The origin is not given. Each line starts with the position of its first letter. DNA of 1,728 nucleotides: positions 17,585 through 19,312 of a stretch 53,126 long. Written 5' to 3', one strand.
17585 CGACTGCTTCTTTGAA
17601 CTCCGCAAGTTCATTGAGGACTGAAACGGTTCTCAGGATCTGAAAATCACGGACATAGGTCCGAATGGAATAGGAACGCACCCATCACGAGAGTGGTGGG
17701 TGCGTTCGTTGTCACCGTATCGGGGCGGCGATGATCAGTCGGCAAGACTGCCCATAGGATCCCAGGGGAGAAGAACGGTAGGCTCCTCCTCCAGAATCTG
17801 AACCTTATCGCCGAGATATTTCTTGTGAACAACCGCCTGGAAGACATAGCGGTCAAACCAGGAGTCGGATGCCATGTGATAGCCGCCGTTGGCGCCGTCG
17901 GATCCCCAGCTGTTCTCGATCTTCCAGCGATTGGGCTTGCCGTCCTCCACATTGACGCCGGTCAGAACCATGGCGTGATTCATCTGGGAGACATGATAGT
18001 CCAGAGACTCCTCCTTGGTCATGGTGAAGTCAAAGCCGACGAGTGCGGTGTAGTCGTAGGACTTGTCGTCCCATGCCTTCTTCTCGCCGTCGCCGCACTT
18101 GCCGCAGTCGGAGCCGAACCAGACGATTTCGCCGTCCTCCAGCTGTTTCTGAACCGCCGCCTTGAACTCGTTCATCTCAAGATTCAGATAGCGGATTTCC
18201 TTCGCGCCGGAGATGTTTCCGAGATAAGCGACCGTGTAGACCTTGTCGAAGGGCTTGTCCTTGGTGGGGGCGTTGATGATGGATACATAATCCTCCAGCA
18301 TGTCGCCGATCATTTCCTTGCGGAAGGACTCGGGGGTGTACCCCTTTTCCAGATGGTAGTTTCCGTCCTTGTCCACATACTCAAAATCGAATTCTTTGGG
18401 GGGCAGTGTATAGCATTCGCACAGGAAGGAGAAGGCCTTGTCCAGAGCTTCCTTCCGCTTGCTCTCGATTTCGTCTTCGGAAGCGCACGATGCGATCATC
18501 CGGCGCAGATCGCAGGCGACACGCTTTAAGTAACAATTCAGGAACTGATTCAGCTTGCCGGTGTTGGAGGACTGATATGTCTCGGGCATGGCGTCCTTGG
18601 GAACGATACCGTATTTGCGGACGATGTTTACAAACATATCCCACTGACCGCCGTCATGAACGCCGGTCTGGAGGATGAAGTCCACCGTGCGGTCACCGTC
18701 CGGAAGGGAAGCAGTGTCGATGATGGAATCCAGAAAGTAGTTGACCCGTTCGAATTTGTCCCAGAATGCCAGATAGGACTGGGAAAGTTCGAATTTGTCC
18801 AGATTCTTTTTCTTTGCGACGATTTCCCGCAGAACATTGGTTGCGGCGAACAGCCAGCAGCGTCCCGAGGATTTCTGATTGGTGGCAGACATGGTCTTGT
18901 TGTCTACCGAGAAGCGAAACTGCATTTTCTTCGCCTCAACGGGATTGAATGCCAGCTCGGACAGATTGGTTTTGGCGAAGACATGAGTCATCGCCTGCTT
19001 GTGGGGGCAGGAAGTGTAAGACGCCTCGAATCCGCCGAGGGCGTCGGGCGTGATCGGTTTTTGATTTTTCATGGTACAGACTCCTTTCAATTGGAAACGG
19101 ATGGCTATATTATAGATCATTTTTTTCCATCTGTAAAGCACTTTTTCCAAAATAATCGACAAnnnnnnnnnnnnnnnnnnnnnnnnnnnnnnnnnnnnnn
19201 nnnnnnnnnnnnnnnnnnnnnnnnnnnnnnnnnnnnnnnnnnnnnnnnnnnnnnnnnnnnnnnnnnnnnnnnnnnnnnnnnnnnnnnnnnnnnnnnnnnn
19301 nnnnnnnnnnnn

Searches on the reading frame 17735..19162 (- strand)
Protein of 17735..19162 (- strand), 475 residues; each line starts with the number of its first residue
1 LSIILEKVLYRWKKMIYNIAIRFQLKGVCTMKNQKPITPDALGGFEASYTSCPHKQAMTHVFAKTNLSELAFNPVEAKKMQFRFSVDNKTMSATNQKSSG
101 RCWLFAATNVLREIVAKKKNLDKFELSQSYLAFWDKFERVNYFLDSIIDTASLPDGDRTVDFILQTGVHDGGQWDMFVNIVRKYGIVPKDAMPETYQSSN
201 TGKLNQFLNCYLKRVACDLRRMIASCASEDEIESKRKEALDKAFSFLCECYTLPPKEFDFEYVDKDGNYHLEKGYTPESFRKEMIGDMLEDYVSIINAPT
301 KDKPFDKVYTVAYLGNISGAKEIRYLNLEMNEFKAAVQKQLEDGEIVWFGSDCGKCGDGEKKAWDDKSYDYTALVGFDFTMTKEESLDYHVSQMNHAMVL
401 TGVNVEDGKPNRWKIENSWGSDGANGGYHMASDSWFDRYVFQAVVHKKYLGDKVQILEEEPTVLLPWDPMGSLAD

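Call 25: search_protein_families(library=pfam, proteins=[window:17735-19162:-], max_evalue=0.00001)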
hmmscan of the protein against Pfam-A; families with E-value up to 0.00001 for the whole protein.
window:17735-19162:- (475 aa): 2 families
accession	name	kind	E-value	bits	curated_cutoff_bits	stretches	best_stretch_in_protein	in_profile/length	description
PF03051.21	Peptidase_C1_2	-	3.8e-157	524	22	1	37-471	2-438/438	Peptidase C1-like family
PF00112.29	Peptidase_C1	-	6.8e-08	33.3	20.7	0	391-430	163-201/220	Papain family cysteine protease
